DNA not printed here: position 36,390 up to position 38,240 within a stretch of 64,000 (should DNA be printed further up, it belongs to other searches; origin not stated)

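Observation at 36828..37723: comM/yifB carries five separate strong hairpins within 900 nt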

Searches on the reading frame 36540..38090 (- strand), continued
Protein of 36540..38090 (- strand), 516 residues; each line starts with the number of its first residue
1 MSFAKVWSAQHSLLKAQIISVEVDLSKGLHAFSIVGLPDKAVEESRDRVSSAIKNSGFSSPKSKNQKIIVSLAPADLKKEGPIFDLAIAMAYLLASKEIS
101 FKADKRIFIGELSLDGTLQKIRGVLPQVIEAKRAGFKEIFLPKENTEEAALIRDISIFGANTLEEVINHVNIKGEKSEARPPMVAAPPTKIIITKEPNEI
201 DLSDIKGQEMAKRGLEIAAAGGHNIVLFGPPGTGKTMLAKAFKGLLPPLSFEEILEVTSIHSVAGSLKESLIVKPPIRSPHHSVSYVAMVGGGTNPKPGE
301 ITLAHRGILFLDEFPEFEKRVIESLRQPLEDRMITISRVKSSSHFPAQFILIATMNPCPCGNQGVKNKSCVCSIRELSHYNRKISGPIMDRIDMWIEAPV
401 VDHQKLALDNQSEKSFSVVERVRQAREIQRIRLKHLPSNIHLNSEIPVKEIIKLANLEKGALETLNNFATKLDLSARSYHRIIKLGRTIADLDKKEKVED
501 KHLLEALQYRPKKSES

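Call 23: find_encoding_contigs(protein=P0006, flank=10000, max_places=2)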
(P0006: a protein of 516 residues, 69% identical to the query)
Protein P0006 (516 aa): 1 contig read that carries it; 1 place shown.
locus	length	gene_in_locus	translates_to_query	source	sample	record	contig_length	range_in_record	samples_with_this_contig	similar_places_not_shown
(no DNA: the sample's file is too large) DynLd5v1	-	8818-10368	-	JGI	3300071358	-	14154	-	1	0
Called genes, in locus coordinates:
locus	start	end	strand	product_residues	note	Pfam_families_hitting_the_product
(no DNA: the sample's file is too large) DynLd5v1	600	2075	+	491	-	PF01743:PolyA_pol, PF12627:PolyA_pol_RNAbd, PF01966:HD, PF13735:tRNA_NucTran2_2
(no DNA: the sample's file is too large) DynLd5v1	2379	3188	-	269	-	PF03372:Exo_endo_phos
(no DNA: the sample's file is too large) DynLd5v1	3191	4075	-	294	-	PF02899:Phage_int_SAM_1, PF13102:Phage_int_SAM_5 (weak), PF13495:Phage_int_SAM_4 (weak), PF00589:Phage_integrase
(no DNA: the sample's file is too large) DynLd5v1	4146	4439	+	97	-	PF00312:Ribosomal_S15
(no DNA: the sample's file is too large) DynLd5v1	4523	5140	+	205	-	PF01936:NYN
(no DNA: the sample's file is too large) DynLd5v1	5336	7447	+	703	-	PF01138:RNase_PH, PF03725:RNase_PH_C (weak), PF01138:RNase_PH, PF00013:KH_1, PF00575:S1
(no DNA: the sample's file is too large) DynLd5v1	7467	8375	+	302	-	-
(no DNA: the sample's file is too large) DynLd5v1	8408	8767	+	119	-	PF01258:zf-dskA_traR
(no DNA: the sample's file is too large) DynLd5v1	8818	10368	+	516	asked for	PF05362:Lon_C (weak), PF13541:ChlI, PF01078:Mg_chelatase, PF00004:AAA (faint), PF07728:AAA_5, PF00493:MCM (weak), PF13335:Mg_chelatase_C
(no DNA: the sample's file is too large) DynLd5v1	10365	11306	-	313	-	PF01476:LysM (weak), PF23473:LysM3_LYK4_5 (weak), PF01476:LysM, PF01551:Peptidase_M23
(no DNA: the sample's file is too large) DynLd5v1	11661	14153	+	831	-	?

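Call 73: list_cluster_members(proteins=[P0001, P0005, P0002])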
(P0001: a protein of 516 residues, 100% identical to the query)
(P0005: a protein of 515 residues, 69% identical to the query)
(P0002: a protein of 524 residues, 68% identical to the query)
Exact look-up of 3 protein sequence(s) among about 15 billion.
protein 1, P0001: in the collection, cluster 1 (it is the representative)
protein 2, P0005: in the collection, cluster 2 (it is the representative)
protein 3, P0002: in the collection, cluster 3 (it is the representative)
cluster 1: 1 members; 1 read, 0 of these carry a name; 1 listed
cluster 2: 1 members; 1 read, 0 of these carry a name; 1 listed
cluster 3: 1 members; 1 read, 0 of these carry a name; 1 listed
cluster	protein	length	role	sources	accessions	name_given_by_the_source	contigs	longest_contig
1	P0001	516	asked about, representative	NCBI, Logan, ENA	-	-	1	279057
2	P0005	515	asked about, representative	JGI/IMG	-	-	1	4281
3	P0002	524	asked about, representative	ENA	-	-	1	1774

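Call 74: find_encoding_contigs(protein=P0003, flank=5000, max_places=1)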
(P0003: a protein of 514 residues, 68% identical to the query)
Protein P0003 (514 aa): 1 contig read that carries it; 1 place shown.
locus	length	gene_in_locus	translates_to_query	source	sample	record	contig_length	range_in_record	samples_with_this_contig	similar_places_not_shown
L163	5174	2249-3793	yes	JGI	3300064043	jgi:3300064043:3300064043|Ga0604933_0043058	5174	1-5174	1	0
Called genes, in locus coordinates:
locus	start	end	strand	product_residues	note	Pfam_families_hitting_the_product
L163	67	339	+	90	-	PF00312:Ribosomal_S15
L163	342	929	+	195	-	PF01936:NYN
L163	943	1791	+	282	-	-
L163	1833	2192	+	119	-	PF01258:zf-dskA_traR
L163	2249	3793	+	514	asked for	PF05362:Lon_C (weak), PF13541:ChlI, PF00493:MCM (weak), PF00158:Sigma54_activat (faint), PF01078:Mg_chelatase, PF00004:AAA (faint), PF07728:AAA_5, PF13335:Mg_chelatase_C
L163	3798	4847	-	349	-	PF23446:LysM1_NFP_LYK (faint), PF01476:LysM (weak), PF23473:LysM3_LYK4_5 (weak), PF01476:LysM, PF01551:Peptidase_M23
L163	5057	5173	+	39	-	?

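Call 75: find_encoding_contigs(protein=P0007, flank=5000, max_places=1)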
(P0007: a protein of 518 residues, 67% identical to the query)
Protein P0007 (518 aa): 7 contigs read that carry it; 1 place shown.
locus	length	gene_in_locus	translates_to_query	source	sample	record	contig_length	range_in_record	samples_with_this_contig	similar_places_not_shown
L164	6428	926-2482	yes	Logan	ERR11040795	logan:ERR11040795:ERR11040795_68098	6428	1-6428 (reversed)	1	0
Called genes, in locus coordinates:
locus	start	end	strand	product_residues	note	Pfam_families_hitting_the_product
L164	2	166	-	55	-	?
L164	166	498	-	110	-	PF13560:HTH_31, PF12844:HTH_19 (weak), PF01381:HTH_3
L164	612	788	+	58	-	PF07411:DUF1508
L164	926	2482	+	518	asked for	PF05362:Lon_C, PF13541:ChlI, PF13401:AAA_22 (faint), PF00493:MCM (faint), PF00158:Sigma54_activat (weak), PF01078:Mg_chelatase, PF07728:AAA_5, PF13335:Mg_chelatase_C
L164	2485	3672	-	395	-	PF23446:LysM1_NFP_LYK (faint), PF01476:LysM, PF23473:LysM3_LYK4_5 (weak), PF01476:LysM, PF01551:Peptidase_M23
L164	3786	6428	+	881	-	?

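Call 76: find_encoding_contigs(protein=P0002, flank=5000, max_places=1)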
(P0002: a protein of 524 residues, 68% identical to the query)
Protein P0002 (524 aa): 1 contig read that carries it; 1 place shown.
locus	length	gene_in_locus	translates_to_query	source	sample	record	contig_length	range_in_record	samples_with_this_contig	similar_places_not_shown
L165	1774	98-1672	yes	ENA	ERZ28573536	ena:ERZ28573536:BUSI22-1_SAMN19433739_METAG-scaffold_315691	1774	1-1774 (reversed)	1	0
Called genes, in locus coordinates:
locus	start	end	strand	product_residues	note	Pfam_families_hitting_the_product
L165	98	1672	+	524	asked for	PF05362:Lon_C, PF13541:ChlI, PF00158:Sigma54_activat (faint), PF01078:Mg_chelatase, PF07728:AAA_5, PF00493:MCM (weak), PF13335:Mg_chelatase_C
